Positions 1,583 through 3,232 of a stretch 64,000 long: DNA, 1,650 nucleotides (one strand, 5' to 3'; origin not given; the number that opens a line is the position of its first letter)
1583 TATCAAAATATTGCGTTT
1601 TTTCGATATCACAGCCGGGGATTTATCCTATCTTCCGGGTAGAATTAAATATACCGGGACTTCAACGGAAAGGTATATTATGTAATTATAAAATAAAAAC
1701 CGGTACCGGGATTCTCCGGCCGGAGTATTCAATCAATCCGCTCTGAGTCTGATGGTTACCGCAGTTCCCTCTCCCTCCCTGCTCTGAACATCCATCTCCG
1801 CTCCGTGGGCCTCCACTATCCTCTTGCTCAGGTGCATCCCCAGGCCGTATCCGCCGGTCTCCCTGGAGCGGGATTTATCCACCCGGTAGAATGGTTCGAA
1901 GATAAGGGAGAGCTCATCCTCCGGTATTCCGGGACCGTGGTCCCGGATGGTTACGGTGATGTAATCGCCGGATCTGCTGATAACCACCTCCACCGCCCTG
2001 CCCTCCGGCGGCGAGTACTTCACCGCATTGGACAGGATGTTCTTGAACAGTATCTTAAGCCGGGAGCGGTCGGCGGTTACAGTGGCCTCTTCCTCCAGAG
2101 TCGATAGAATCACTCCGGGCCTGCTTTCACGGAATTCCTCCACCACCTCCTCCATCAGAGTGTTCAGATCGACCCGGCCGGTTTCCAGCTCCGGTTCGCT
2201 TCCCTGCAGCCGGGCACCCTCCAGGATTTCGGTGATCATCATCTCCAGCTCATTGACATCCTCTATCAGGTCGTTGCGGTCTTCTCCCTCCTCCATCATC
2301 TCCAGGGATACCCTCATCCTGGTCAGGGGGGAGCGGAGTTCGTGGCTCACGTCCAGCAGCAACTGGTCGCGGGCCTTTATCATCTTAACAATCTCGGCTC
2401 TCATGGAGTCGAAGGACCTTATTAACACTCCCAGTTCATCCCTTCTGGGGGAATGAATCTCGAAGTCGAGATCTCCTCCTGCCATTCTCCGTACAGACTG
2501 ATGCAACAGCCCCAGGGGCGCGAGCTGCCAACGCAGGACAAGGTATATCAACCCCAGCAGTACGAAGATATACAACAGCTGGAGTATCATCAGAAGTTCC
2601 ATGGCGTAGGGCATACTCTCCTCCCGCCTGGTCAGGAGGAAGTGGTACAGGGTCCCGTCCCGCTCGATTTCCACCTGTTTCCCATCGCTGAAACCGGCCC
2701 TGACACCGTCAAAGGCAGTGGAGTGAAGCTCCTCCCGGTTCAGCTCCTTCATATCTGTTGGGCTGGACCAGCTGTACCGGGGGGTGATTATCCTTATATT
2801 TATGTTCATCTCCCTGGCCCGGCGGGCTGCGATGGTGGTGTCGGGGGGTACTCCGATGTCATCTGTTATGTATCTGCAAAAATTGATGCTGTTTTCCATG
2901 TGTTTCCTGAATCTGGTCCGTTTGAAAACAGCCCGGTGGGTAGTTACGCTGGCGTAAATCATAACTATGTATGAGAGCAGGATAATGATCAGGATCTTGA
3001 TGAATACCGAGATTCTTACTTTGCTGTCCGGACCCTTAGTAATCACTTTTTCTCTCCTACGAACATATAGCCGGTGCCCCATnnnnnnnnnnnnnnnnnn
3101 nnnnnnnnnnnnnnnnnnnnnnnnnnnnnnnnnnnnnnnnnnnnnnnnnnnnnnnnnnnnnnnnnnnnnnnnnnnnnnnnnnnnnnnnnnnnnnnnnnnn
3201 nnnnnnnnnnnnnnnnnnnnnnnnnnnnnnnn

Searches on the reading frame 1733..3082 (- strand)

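Call 50: search_protein_families(library=pfam, proteins=[window:1733-3082:-], max_evalue=0.0001)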
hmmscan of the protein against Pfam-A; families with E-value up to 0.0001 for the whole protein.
window:1733-3082:- (449 aa): 4 families
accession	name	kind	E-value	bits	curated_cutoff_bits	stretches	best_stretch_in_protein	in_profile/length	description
PF02518.31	HATPase_c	-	2.7e-30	105.5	26.4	1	338-448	2-109/111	Histidine kinase-, DNA gyrase B-, and HSP90-like ATPase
PF00672.30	HAMP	-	1e-12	48.6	25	1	182-231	2-51/53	HAMP domain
PF00512.31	HisKA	-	5e-08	33.3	26.9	1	237-293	1-64/66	His Kinase A (phospho-acceptor) domain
PF13581.12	HATPase_c_2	-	9.3e-07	29.3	27.4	1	339-445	29-126/127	Histidine kinase-like ATPase domain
